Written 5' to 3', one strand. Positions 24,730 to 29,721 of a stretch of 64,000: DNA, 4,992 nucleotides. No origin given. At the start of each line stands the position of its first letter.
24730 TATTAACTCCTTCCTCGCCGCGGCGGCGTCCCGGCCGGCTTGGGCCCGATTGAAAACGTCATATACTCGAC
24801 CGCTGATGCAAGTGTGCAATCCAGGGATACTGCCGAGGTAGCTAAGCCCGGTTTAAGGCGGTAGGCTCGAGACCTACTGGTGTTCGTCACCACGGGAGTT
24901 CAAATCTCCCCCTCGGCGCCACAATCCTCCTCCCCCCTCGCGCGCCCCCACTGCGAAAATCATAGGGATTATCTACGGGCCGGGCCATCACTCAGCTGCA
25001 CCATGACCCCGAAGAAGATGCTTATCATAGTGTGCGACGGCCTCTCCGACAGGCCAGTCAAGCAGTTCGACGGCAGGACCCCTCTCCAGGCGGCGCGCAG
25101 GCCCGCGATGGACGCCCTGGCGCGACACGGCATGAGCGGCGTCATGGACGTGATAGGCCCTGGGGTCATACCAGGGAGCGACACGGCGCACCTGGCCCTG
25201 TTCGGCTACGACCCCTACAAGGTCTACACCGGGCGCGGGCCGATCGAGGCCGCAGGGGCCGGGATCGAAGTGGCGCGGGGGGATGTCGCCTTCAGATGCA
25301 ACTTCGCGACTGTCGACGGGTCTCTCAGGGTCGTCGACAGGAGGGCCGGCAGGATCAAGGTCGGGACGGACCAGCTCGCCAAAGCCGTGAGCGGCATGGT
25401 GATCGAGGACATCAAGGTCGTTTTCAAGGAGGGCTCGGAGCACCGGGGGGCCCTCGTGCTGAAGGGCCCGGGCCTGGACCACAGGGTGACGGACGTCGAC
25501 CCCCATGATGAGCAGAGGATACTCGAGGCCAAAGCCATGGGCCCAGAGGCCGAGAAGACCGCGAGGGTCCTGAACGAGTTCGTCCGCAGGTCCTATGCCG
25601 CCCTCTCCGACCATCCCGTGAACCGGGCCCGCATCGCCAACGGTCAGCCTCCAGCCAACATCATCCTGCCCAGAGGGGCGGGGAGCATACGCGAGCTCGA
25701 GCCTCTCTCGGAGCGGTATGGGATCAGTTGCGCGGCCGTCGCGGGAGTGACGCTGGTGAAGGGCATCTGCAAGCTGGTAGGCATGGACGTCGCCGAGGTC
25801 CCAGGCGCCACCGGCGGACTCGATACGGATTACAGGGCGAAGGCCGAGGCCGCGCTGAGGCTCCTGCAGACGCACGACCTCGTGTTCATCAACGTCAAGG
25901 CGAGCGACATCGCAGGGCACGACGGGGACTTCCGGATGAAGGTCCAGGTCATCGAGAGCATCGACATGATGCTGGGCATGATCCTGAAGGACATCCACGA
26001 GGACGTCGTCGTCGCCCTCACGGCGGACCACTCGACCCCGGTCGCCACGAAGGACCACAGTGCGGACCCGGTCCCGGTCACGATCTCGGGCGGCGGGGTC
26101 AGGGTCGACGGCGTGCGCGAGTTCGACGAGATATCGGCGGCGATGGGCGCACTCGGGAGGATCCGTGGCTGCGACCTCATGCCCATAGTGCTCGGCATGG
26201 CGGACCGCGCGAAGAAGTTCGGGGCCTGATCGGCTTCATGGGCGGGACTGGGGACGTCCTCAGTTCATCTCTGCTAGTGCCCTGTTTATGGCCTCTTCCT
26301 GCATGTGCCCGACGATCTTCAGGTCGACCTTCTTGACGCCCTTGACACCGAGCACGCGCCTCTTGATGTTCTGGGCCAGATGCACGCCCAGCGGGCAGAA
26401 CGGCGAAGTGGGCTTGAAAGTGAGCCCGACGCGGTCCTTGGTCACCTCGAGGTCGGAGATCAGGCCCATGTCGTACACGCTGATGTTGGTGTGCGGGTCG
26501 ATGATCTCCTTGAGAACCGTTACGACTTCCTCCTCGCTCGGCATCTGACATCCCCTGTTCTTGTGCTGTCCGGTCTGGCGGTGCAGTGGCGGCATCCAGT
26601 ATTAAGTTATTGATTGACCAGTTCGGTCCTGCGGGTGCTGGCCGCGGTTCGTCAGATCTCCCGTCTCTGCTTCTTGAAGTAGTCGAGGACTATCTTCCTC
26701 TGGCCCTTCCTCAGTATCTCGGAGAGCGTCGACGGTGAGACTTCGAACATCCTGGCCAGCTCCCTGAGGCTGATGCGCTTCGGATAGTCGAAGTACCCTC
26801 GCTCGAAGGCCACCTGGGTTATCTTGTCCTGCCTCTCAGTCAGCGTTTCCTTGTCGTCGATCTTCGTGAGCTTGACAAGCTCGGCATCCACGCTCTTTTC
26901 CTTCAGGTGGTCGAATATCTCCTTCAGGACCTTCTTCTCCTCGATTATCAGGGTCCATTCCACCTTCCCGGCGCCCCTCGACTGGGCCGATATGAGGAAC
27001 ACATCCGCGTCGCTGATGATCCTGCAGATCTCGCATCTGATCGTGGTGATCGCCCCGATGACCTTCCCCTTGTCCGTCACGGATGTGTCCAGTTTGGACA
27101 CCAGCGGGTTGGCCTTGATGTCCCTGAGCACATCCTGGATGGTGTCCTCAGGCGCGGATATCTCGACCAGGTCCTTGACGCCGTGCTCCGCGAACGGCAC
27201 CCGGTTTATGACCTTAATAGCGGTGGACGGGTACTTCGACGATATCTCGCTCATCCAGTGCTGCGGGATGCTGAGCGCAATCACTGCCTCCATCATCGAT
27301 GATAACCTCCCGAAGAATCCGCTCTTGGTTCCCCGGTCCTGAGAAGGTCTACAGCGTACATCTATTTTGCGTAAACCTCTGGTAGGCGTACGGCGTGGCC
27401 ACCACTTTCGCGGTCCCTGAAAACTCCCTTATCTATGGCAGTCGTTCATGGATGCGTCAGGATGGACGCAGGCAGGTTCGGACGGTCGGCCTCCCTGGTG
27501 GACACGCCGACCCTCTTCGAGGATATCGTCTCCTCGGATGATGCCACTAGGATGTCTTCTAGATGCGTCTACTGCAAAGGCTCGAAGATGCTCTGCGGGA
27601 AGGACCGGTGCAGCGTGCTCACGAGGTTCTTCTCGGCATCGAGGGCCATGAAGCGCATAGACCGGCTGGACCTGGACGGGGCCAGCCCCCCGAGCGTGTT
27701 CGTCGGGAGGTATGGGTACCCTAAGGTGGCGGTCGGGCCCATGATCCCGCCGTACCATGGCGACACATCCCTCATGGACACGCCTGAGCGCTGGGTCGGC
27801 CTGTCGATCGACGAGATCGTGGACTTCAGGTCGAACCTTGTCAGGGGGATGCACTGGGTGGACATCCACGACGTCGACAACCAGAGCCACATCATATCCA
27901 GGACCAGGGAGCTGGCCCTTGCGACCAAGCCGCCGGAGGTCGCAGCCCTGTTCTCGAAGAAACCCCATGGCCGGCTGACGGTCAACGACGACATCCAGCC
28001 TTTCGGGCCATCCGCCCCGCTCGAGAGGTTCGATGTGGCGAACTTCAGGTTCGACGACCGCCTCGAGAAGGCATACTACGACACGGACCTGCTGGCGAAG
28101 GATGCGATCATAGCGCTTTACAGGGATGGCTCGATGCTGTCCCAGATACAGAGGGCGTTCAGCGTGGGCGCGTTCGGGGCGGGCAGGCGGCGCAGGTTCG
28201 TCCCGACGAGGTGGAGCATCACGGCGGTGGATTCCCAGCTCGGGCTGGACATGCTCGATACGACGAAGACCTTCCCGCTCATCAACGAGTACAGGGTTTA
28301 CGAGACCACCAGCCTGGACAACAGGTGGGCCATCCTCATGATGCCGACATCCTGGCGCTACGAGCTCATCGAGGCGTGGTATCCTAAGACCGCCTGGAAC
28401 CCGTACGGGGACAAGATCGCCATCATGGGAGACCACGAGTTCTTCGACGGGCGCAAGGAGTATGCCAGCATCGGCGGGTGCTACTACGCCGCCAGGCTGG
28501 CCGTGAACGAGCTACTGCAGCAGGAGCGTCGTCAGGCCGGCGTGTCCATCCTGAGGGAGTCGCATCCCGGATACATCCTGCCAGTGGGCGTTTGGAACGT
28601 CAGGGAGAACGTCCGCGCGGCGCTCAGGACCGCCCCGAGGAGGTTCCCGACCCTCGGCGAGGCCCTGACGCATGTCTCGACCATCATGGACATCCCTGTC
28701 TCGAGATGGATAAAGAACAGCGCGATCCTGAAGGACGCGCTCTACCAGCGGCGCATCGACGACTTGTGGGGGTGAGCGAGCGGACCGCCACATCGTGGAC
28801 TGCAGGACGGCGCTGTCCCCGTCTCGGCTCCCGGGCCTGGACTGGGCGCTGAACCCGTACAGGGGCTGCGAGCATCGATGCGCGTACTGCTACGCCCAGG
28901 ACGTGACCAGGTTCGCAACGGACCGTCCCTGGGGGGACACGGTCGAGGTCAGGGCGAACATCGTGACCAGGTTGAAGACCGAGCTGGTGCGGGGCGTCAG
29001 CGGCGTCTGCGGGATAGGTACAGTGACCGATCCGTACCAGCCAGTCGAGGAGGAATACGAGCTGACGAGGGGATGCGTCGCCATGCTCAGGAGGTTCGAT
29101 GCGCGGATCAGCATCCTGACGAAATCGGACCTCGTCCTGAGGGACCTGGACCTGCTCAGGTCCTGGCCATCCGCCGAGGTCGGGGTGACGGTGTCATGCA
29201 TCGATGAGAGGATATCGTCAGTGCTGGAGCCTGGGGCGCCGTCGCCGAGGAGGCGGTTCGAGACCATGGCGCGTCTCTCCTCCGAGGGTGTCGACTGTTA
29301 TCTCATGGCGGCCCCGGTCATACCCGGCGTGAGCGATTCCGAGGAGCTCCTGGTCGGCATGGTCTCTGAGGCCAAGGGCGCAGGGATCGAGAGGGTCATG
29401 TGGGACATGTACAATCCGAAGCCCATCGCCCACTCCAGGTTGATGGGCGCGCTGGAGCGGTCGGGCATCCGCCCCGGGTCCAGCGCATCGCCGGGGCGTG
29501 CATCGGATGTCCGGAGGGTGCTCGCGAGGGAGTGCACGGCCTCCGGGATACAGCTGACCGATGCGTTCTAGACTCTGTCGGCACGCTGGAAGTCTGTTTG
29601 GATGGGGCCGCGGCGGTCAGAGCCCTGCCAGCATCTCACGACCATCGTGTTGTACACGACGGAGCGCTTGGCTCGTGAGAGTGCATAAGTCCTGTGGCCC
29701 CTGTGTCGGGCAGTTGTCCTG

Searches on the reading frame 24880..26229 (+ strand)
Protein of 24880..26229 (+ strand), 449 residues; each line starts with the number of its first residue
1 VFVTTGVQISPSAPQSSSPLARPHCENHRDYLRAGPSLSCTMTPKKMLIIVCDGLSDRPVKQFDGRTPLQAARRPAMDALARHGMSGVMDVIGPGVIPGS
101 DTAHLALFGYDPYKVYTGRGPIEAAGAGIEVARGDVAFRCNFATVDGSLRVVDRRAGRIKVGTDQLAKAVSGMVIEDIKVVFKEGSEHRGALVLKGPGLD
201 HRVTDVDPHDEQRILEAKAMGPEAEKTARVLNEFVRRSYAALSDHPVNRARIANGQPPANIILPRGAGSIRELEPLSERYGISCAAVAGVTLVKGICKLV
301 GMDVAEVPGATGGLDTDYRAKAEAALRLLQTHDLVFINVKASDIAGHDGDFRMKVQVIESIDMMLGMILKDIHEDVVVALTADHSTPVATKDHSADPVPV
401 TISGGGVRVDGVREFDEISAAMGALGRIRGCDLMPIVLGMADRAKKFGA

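Call 62: search_protein_families(library=pfam, proteins=[window:24880-26229:+], max_evalue=0.00001)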
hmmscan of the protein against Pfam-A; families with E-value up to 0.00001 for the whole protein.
window:24880-26229:+ (449 aa): 2 families
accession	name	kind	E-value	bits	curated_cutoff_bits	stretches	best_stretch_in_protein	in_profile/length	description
PF10143.14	PhosphMutase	-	6.2e-56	189.4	21.5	1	81-248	1-170/170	2,3-bisphosphoglycerate-independent phosphoglycerate mutase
PF01676.23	Metalloenzyme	-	6.9e-50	170.3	24.3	1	45-437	1-249/252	Metalloenzyme superfamily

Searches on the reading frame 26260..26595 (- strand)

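Call 62: search_protein_families(library=pfam, proteins=[window:26260-26595:-], max_evalue=0.00001)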
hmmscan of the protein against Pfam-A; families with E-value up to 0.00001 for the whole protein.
window:26260-26595:- (111 aa): 1 family
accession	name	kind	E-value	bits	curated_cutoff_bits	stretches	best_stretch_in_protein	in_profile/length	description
PF01883.24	FeS_assembly_P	-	2.3e-15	57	23.5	1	21-91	1-72/73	Iron-sulfur cluster assembly protein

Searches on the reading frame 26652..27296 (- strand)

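Call 62: search_protein_families(library=pfam, proteins=[window:26652-27296:-], max_evalue=0.00001)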
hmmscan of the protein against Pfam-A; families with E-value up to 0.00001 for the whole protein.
window:26652-27296:- (214 aa): 1 family
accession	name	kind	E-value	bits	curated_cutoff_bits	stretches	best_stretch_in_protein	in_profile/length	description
PF04967.18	HTH_10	-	1.9e-18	66.4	23.1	1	152-203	1-52/53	HTH DNA binding domain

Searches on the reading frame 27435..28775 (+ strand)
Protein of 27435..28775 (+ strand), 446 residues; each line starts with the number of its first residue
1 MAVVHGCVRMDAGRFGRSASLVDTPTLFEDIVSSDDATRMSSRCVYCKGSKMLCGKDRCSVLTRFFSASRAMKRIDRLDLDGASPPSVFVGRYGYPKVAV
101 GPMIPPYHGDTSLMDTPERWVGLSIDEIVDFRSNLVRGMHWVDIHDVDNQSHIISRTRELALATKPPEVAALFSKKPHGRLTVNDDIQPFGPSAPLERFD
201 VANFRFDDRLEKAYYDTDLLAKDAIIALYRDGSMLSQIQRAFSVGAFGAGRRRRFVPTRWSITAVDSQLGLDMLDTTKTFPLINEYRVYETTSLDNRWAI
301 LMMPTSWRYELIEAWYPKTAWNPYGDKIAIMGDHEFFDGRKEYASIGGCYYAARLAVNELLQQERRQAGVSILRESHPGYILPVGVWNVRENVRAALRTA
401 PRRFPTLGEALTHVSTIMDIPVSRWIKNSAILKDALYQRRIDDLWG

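Call 62: search_protein_families(library=pfam, proteins=[window:27435-28775:+], max_evalue=0.00001)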
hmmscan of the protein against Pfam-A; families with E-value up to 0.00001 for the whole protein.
window:27435-28775:+ (446 aa): 2 families
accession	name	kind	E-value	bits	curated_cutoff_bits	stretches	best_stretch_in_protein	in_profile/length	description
PF04894.17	Nre_N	-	1.1e-93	314.5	25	1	53-322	1-270/270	Archaeal Nre, N-terminal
PF04895.17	Nre_C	-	3.2e-38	130.5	27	1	337-443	3-109/110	Archaeal Nre, C-terminal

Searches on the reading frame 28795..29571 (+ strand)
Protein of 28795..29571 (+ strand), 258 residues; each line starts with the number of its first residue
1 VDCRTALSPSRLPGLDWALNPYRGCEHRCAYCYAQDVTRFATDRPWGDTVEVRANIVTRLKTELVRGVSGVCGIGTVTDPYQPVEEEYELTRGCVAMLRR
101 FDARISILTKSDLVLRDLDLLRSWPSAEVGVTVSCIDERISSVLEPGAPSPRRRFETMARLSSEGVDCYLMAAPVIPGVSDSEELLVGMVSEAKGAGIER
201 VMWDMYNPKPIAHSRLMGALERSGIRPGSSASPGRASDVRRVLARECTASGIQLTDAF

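Call 62: search_protein_families(library=pfam, proteins=[window:28795-29571:+], max_evalue=0.00001)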
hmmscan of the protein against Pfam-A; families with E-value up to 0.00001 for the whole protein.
window:28795-29571:+ (258 aa): 1 family
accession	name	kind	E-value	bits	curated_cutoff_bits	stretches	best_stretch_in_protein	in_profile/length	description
PF04055.27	Radical_SAM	-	1.3e-12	48.6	29.5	1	20-183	2-158/166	Radical SAM superfamily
